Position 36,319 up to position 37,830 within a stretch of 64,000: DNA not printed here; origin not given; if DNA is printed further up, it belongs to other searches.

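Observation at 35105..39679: Tightly coupled operon GT4 - MBL-fold hydrolase - GT81-like (GpgS/MpgS homologue) - glycerate kinase: candidate undescribed glycosyl-glycerate solute pathway with a non-canonical phosphatase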

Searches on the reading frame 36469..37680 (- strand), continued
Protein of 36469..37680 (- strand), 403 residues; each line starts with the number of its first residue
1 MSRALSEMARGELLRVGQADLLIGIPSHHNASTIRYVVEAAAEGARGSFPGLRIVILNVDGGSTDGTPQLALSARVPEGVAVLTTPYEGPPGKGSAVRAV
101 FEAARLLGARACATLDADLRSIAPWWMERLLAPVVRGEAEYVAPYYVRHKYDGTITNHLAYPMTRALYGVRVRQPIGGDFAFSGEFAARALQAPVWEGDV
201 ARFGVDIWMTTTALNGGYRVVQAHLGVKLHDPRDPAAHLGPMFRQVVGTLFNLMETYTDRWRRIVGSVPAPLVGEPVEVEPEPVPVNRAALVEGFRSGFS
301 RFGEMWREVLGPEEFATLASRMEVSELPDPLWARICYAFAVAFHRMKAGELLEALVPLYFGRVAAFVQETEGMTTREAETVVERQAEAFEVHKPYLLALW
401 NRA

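Call 45: find_encoding_contigs(protein=P0041, flank=7000, max_places=2)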
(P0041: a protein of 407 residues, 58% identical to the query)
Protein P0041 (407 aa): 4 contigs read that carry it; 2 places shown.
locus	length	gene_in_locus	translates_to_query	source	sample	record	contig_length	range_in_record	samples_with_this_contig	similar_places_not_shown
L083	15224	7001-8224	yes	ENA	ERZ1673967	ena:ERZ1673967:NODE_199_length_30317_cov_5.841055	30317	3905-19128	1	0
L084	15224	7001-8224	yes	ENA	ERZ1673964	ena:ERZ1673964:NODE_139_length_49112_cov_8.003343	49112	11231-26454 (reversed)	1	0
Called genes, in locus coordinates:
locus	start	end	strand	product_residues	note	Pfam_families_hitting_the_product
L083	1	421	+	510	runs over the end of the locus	PF00950:ABC-3, PF12802:MarR_2 (faint), PF06969:HemN_C (faint), PF02742:Fe_dep_repr_C, PF04023:FeoA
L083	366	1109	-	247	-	PF00005:ABC_tran, PF09818:ABC_ATPase (faint), PF02463:SMC_N (faint), PF13191:AAA_16 (faint), PF13401:AAA_22 (weak), PF13304:AAA_21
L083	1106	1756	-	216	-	PF00528:BPD_transp_1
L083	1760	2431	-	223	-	PF00528:BPD_transp_1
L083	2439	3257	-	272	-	PF00497:SBP_bac_3, PF10613:Lig_chan-Glu_bd (weak)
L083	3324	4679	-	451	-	PF01565:FAD_binding_4, PF02913:FAD-oxidase_C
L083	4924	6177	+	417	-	PF13439:Glyco_transf_4, PF13579:Glyco_trans_4_4, PF00534:Glycos_transf_1, PF13692:Glyco_trans_1_4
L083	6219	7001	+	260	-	PF00753:Lactamase_B, PF23023:Anti-Pycsar_Apyc1 (weak), PF12706:Lactamase_B_2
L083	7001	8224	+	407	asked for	PF00535:Glycos_transf_2 (faint), PF13641:Glyco_tranf_2_3 (weak)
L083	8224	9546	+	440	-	PF13660:DUF4147, PF05161:MOFRL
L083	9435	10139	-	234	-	PF17248:DUF5317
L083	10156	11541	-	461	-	PF13487:HD_5, PF01966:HD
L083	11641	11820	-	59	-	-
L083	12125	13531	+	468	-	PF08323:Glyco_transf_5, PF13439:Glyco_transf_4 (faint), PF13579:Glyco_trans_4_4 (weak), PF00534:Glycos_transf_1, PF13692:Glyco_trans_1_4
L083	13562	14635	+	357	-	PF01087:GalP_UDP_transf, PF16285:DUF4931_N (weak), PF16268:DUF4921, PF02744:GalP_UDP_tr_C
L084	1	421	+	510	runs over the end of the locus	PF00950:ABC-3, PF06969:HemN_C (faint), PF02742:Fe_dep_repr_C, PF04023:FeoA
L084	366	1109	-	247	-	PF00005:ABC_tran, PF09818:ABC_ATPase (faint), PF02463:SMC_N (faint), PF13191:AAA_16 (faint), PF13401:AAA_22 (weak), PF13304:AAA_21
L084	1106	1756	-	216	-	PF00528:BPD_transp_1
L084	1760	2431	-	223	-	PF00528:BPD_transp_1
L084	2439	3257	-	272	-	PF00497:SBP_bac_3, PF10613:Lig_chan-Glu_bd (weak)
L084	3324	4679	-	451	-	PF01565:FAD_binding_4, PF02913:FAD-oxidase_C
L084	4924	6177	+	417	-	PF13439:Glyco_transf_4, PF13579:Glyco_trans_4_4 (weak), PF00534:Glycos_transf_1, PF13692:Glyco_trans_1_4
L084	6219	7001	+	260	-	PF00753:Lactamase_B, PF23023:Anti-Pycsar_Apyc1 (weak), PF12706:Lactamase_B_2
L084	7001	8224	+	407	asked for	PF00535:Glycos_transf_2 (faint), PF13641:Glyco_tranf_2_3 (weak)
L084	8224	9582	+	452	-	PF13660:DUF4147, PF05161:MOFRL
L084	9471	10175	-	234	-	PF17248:DUF5317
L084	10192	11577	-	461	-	PF13487:HD_5, PF01966:HD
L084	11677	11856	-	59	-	-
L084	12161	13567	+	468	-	PF08323:Glyco_transf_5, PF13439:Glyco_transf_4 (faint), PF13579:Glyco_trans_4_4 (weak), PF00534:Glycos_transf_1, PF13692:Glyco_trans_1_4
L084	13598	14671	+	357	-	PF01087:GalP_UDP_transf, PF16285:DUF4931_N (weak), PF16268:DUF4921, PF02744:GalP_UDP_tr_C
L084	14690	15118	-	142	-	PF06808:DctM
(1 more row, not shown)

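Call 61: predict_structure(alignment_id=A1)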
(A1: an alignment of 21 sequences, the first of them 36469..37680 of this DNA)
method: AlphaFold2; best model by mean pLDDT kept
length: 403 residues; sequences in the alignment: 21
mean_pLDDT: 92.4   pTM: 0.90
mean pLDDT of the five models: 92.4, 92.3, 91.3, 91.0, 90.6
residues with pLDDT >= 90: 323; 70-90: 74; 50-70: 6; < 50: 0
segments of 3 or more residues with pLDDT < 50: none
pLDDT, mean of each block of 10 residues (from residue 1): 85 95 96 97 98 97 95 97 92 90 97 94 96 98 92 90 96 84 96 83 83 95 91 71 86 93 95 91 89 93 96 94 84 98 93 94 94 93 97 97 91
secondary structure, 60 per line:
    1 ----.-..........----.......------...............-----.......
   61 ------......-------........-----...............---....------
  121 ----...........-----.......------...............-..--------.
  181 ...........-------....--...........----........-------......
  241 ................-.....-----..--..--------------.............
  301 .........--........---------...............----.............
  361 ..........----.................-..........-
elements in order: H7-16 E21-27 H34-48 E54-60 H67-72 E80-87 H93-107 E111-114 H125-135 E141-147 H154-168 E180-183 H184-191 H199-202 H205-215 E220-227 H235-256 H258-262 H288-309 H312-319 H329-343 H348-370 H375-391 H393-402
